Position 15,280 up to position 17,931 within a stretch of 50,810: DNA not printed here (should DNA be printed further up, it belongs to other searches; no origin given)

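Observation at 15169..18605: Three-gene operon around a PHP-SMC/ABC ATPase fusion: a possible multi-component relative of the single-gene Ppl defence system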

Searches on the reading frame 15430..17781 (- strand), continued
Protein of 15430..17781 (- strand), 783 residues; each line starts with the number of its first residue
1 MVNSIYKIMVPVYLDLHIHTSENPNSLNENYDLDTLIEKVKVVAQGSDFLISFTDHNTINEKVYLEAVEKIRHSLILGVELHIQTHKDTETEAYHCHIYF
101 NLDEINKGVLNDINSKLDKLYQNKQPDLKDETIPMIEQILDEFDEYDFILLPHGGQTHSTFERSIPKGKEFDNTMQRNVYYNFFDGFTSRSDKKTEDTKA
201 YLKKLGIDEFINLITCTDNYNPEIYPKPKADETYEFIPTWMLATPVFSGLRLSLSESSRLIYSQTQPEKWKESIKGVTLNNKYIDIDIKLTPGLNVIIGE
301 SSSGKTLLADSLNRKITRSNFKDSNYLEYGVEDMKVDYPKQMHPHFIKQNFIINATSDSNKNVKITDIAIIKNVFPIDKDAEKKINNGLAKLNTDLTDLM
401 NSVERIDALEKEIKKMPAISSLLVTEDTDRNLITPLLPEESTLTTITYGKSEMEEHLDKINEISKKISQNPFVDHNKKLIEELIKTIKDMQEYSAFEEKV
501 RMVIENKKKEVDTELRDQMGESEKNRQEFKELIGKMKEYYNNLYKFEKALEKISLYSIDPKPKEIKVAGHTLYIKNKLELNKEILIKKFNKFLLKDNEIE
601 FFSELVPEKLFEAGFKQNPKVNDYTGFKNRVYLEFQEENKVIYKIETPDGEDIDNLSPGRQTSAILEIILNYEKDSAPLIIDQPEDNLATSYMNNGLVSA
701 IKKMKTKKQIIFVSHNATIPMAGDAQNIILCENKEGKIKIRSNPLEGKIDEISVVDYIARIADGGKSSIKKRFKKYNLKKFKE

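Call 46: predict_structure(alignment_id=A2)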
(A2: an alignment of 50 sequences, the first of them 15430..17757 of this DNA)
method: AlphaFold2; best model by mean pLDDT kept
length: 775 residues; sequences in the alignment: 50
mean_pLDDT: 82.6   pTM: 0.63
mean pLDDT of the five models: 82.6, 82.3, 81.3, 80.1, 78.7
residues with pLDDT >= 90: 246; 70-90: 424; 50-70: 80; < 50: 25
segments of 3 or more residues with pLDDT < 50: 681-684, 757-775
pLDDT, mean of each block of 10 residues (from residue 1): 90 91 95 94 95 96 95 88 88 93 96 91 89 90 81 78 55 73 84 67 81 90 82 90 82 89 83 94 87 82 91 87 91 81 61 63 75 82 89 94 89 79 83 79 83 87 84 92 91 89 87 86 88 91 82 78 81 84 91 89 89 87 88 82 78 72 79 68 55 72 76 70 88 89 82 53 37 30
secondary structure, 60 per line:
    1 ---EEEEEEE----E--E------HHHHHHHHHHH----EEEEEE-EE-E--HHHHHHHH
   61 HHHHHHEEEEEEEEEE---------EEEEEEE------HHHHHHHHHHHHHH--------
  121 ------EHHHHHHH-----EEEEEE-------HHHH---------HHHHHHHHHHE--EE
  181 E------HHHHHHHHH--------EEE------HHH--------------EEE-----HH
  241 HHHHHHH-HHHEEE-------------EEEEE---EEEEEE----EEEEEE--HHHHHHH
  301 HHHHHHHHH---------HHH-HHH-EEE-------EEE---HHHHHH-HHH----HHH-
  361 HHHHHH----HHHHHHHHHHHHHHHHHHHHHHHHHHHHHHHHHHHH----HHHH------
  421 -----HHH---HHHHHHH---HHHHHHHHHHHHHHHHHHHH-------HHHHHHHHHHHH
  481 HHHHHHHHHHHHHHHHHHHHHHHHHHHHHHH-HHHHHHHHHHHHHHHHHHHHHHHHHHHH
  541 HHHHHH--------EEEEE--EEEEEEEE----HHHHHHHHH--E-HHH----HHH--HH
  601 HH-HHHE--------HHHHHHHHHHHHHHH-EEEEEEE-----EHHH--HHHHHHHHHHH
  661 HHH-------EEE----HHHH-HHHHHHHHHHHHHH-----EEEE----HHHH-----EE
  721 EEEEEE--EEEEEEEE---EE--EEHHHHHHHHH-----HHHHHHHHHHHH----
elements in order (helices of 4 or more, strands of 3 or more residues): E4-10 H25-35 E40-45 H53-66 E67-76 E86-92 H99-112 H128-134 E140-145 H153-156 H166-175 E179-181 H188-196 E205-207 E231-233 H239-247 E252-254 E268-272 E276-281 E286-291 H294-309 E327-329 E337-339 H343-348 H361-366 H371-406 H411-414 H432-438 H442-461 H469-511 H513-546 E555-559 E562-569 H574-582 H599-602 H616-630 E632-638 H650-663 E671-673 H678-681 H683-696 E702-705 H710-713 E719-726 E729-736 H746-754 H760-771

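Call 49: fold_search(model_id=the predicted structure, library=pdb)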
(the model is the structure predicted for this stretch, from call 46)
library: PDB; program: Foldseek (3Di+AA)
matches with E <= 10: 898; with E <= 0.001: 45
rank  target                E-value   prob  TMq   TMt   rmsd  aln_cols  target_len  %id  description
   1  6yvv_B                4.9e-07  1.00  0.24  0.36  27.0       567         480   13  Condensin complex from S.cerevisiae ATP-free apo bridged state (released 2020-07-15)
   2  6qj1                  2.6e-06  1.00  0.20  0.33  22.9       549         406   12  Crystal structure of the C. thermophilum condensin Smc2 ATPase head (crystal from I) (released 2019-07-03)
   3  4ad8                  5.3e-06  1.00  0.21  0.33  23.0       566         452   10  Crystal structure of a deletion mutant of Deinococcus radiodurans RecN (released 2012-12-12)
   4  5xns_A                8.6e-06  1.00  0.20  0.34  23.0       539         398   12  Crystal structure of the Smc head domain with an extended coiled coil bound to the C-terminal domain of ScpA derived f (released 2017-08-02)
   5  9qxu_A                1.1e-05  1.00  0.21  0.22  46.3       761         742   10  JetABC DNA loaded state monomer (open) (released 2025-10-01)
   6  8as8_A                1.3e-05  1.00  0.20  0.25  23.2       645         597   10  E. coli Wadjet JetABC monomer (released 2022-12-14)
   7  9qxu_B                1.3e-05  1.00  0.16  0.17  47.6       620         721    8  JetABC DNA loaded state monomer (open) (released 2025-10-01)
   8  3o0f                  2.7e-05  1.00  0.19  0.44   7.2       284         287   10  Crystal structure of a putative metal-dependent phosphoesterase (BAD_1165) from bifidobacterium adolescentis atcc 15703  (released 2010-08-25)
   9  3auy_B                2.7e-05  1.00  0.17  0.33  24.2       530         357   12  Crystal structure of Rad50 bound to ADP (released 2011-05-25)
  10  8dk1_C                3.3e-05  1.00  0.21  0.29  24.4       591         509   11  CryoEM structure of JetABC (head construct) from Pseudomonas aeruginosa PA14 (released 2022-10-05)
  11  8dk2_D                3.5e-05  1.00  0.19  0.20  42.6       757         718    9  CryoEM structure of Pseudomonas aeruginosa PA14 JetABC in an unclamped state trapped in ATP dependent dimeric form (released 2022-10-05)
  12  9qxx_B                3.7e-05  1.00  0.20  0.21  47.8       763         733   11  JetABC DNA loaded state dimer (released 2025-10-01)
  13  4aby_A                3.9e-05  1.00  0.21  0.40  16.6       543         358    9  Crystal structure of Deinococcus radiodurans RecN head domain (released 2012-12-12)
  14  9qxt_A                3.9e-05  1.00  0.15  0.16  43.1       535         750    9  E. coli JetABC dimer in the DNA boarding-holding state (released 2025-10-01)
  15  6qpw_C                4.6e-05  1.00  0.15  0.29  25.9       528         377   11  Structural basis of cohesin ring opening (released 2020-02-05)
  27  4iqj_C                3.0e-04  1.00  0.20  0.14   5.5       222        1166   14  Structure of PolIIIalpha-Tauc-DNA complex suggests an atomic model of the replisome (released 2013-03-13)
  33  2yb1                  4.4e-04  1.00  0.18  0.41   6.7       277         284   12  Structure of an amidohydrolase from Chromobacterium violaceum (EFI target EFI-500202) with bound Mn, AMP and phosphate. (released 2011-03-16)
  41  4iqj_D                8.9e-04  1.00  0.20  0.14   5.4       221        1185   15  Structure of PolIIIalpha-Tauc-DNA complex suggests an atomic model of the replisome (released 2013-03-13)
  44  4iqj_A                9.9e-04  1.00  0.20  0.14   5.5       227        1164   14  Structure of PolIIIalpha-Tauc-DNA complex suggests an atomic model of the replisome (released 2013-03-13)
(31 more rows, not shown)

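Call 61: search_protein_families(library=ncbifam, proteins=[L060:3775-6372:+, L065:3682-6408:+, L067:3697-6369:+, L073:3826-6510:+, L058:4195-6909:+, L066:3682-6423:+, L070:3685-6516:+, L075:2471-5365:+, L064:1211-4141:+, L057:3892-6432:+], max_evalue=1e-10)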
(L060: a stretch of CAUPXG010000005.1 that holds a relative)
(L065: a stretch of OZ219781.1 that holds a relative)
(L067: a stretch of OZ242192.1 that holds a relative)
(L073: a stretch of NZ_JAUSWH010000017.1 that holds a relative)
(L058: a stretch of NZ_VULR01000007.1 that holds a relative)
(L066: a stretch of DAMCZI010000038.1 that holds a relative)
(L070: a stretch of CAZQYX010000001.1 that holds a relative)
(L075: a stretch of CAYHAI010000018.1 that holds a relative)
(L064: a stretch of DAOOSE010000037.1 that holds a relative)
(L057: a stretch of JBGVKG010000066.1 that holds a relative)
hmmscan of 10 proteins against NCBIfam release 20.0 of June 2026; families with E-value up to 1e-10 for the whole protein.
L060:3775-6372:+ (865 aa): 3 families
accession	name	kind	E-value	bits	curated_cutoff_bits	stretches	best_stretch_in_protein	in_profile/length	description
NF045780.1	TrlF_fam_ATP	equivalog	4.8e-138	462.5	350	1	5-864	2-944/944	TrlF family AAA-like ATPase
NF045781.1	Spaf1101_AAA_ATP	equivalog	1.1e-66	225.9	475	2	535-864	498-833/836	Spaf_1101 family AAA-like ATPase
NF042955.1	Ppl_antiphage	equivalog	2.2e-56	191.3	1000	2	652-860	675-879/882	anti-phage protein Ppl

L065:3682-6408:+ (908 aa): 3 families
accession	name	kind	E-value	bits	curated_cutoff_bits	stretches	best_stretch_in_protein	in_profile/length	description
NF045780.1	TrlF_fam_ATP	equivalog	4.2e-150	502.4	350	1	32-907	2-944/944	TrlF family AAA-like ATPase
NF045781.1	Spaf1101_AAA_ATP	equivalog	1.8e-58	198.7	475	2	576-906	505-832/836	Spaf_1101 family AAA-like ATPase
NF042955.1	Ppl_antiphage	equivalog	4.5e-55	187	1000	2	775-905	757-881/882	anti-phage protein Ppl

L067:3697-6369:+ (890 aa): 3 families
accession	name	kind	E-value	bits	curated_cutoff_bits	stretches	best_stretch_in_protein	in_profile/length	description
NF045780.1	TrlF_fam_ATP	equivalog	1.9e-150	503.5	350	1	8-889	1-944/944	TrlF family AAA-like ATPase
NF045781.1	Spaf1101_AAA_ATP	equivalog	8.5e-69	232.9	475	2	477-888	418-832/836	Spaf_1101 family AAA-like ATPase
NF042955.1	Ppl_antiphage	equivalog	2.8e-52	177.8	1000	1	75-886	75-880/882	anti-phage protein Ppl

L073:3826-6510:+ (894 aa): 3 families
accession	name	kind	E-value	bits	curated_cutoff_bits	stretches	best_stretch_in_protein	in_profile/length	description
NF045780.1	TrlF_fam_ATP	equivalog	1.3e-178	596.7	350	1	22-888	1-944/944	TrlF family AAA-like ATPase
NF045781.1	Spaf1101_AAA_ATP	equivalog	2.6e-53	181.6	475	2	767-889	707-834/836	Spaf_1101 family AAA-like ATPase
NF042955.1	Ppl_antiphage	equivalog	1e-47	162.7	1000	2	23-650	1-616/882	anti-phage protein Ppl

L058:4195-6909:+ (904 aa): 3 families
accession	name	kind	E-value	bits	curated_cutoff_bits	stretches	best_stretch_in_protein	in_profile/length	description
NF045780.1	TrlF_fam_ATP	equivalog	4.9e-134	449.2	350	1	4-903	3-944/944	TrlF family AAA-like ATPase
NF042955.1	Ppl_antiphage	equivalog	1.1e-79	268.5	1000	1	4-898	2-878/882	anti-phage protein Ppl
NF045781.1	Spaf1101_AAA_ATP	equivalog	5.9e-59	200.3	475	2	554-903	496-833/836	Spaf_1101 family AAA-like ATPase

L066:3682-6423:+ (913 aa): 3 families
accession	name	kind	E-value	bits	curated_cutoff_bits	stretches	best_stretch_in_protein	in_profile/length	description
NF045780.1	TrlF_fam_ATP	equivalog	5e-152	508.7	350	1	26-910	3-944/944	TrlF family AAA-like ATPase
NF042955.1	Ppl_antiphage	equivalog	4.2e-109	365.8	1000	1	26-905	2-878/882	anti-phage protein Ppl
NF045781.1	Spaf1101_AAA_ATP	equivalog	1.6e-62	212.1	475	2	531-911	416-834/836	Spaf_1101 family AAA-like ATPase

L070:3685-6516:+ (943 aa): 3 families
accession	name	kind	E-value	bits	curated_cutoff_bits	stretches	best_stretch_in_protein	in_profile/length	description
NF045780.1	TrlF_fam_ATP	equivalog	3.6e-155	519.1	350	1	15-942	1-944/944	TrlF family AAA-like ATPase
NF042955.1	Ppl_antiphage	equivalog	1.5e-49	168.8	1000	2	815-938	759-879/882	anti-phage protein Ppl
NF045781.1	Spaf1101_AAA_ATP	equivalog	1.3e-38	133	475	2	796-941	685-832/836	Spaf_1101 family AAA-like ATPase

L075:2471-5365:+ (964 aa): 3 families
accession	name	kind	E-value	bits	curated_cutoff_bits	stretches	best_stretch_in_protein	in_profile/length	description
NF045780.1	TrlF_fam_ATP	equivalog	2.9e-117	393.7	350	1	12-959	2-944/944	TrlF family AAA-like ATPase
NF045781.1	Spaf1101_AAA_ATP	equivalog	1.2e-58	199.3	475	2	658-961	503-835/836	Spaf_1101 family AAA-like ATPase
NF042955.1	Ppl_antiphage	equivalog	2.7e-50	171.2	1000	2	13-701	2-631/882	anti-phage protein Ppl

L064:1211-4141:+ (976 aa): 3 families
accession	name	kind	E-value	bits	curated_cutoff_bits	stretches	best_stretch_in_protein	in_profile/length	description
NF045780.1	TrlF_fam_ATP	equivalog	1.6e-106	358.1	350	1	15-970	3-943/944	TrlF family AAA-like ATPase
NF045781.1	Spaf1101_AAA_ATP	equivalog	1.8e-55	188.8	475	2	624-971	490-833/836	Spaf_1101 family AAA-like ATPase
NF042955.1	Ppl_antiphage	equivalog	3e-39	134.7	1000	2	491-966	409-878/882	anti-phage protein Ppl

L057:3892-6432:+ (846 aa): 3 families
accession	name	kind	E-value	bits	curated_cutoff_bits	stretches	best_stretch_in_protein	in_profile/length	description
NF045780.1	TrlF_fam_ATP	equivalog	9.3e-129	431.7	350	1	2-842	44-943/944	TrlF family AAA-like ATPase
NF042955.1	Ppl_antiphage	equivalog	4.8e-83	279.6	1000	2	2-619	39-650/882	anti-phage protein Ppl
NF045781.1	Spaf1101_AAA_ATP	equivalog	9.1e-60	203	475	2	719-842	708-832/836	Spaf_1101 family AAA-like ATPase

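Call 66: search_protein_families(library=phrogs, proteins=[window:15430-17757:-], max_evalue=0.001)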
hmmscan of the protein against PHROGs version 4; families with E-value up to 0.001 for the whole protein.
window:15430-17757:- (775 aa): 0 families

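Call 68: find_related_loci(query=A2, collection=viral_contigs, flank=5000)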
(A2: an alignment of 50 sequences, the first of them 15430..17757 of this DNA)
Query A2 (775 aa) in viral_contigs; peptide patterns used: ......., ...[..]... (x = any residue, [..] = any of these).
442 stretches matched a pattern; 55 encode a relative of the query (tblastn E <= 1e-3); 55 distinct loci.
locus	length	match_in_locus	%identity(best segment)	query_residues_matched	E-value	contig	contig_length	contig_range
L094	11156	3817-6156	23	6-768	1e-28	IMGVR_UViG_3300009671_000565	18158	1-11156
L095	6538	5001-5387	37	636-768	2e-19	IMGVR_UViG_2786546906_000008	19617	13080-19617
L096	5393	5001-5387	38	637-769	3e-19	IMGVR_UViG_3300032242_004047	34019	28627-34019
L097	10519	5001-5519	34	612-768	7e-19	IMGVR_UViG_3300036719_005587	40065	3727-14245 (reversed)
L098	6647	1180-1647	31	621-769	1e-18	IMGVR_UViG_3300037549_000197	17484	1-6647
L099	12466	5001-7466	34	6-775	1e-18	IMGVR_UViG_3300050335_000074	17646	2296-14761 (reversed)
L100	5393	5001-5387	38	637-769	1e-18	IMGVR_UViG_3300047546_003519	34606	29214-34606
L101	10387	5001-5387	38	637-769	2e-18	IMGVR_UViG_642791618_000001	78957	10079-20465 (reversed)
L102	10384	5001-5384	38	641-770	5e-19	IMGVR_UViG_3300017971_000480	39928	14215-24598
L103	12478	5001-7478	37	6-771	3e-18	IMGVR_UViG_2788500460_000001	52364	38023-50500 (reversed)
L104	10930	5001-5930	26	430-769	4e-18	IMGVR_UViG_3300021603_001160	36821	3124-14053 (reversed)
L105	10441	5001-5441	35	637-772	1e-17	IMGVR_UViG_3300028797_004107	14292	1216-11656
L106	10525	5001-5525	29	611-769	2e-17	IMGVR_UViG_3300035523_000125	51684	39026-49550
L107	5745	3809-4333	34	602-770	4e-17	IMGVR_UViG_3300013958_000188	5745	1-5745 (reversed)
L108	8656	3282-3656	36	642-768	6e-17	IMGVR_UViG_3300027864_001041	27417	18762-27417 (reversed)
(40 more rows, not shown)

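Call 73: search_protein_families(library=pfam, alignment_id=A5, max_evalue=0.00001)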
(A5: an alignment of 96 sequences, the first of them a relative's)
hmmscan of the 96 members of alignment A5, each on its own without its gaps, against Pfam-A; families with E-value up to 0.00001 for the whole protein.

A. member 1, L001:5359-5817:+ (152 aa): 0 families

B. families by the number of members that match (of 96 scanned): 94 families (the first 25 are shown)
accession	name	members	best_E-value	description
PF04851.21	ResIII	4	6.2e-18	Type III restriction enzyme, res subunit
PF13304.12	AAA_21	3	1.1e-31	AAA domain, putative AbiEii toxin, Type IV TA system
PF09848.15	SLFN-g3_helicase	2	1e-106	Schlafen group 3, DNA/RNA helicase domain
PF18766.7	SWI2_SNF2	2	9.1e-50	SWI2/SNF2 ATPase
PF04313.20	HSDR_N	2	2.2e-31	Type I restriction enzyme R protein N terminus (HSDR_N)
PF01420.25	Methylase_S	2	1.9e-24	Type I restriction modification DNA specificity domain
PF00589.27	Phage_integrase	2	1e-23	Phage integrase family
PF03432.20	Relaxase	2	5.8e-23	MobA/VirD2-like, nuclease domain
PF13589.12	HATPase_c_3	2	6.1e-20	Histidine kinase-, DNA gyrase B-, and HSP90-like ATPase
PF22679.2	T1R_D3-like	2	1.9e-18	Type I restriction enzyme subunit R domain 3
PF01381.28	HTH_3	2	1.8e-16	Helix-turn-helix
PF13560.12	HTH_31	2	1.5e-11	Helix-turn-helix domain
PF02463.25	SMC_N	2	6.2e-11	RecF/RecN/SMC N terminal domain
PF12844.13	HTH_19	2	3.7e-10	Helix-turn-helix domain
PF00270.35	DEAD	2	9.4e-08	DEAD/DEAH box helicase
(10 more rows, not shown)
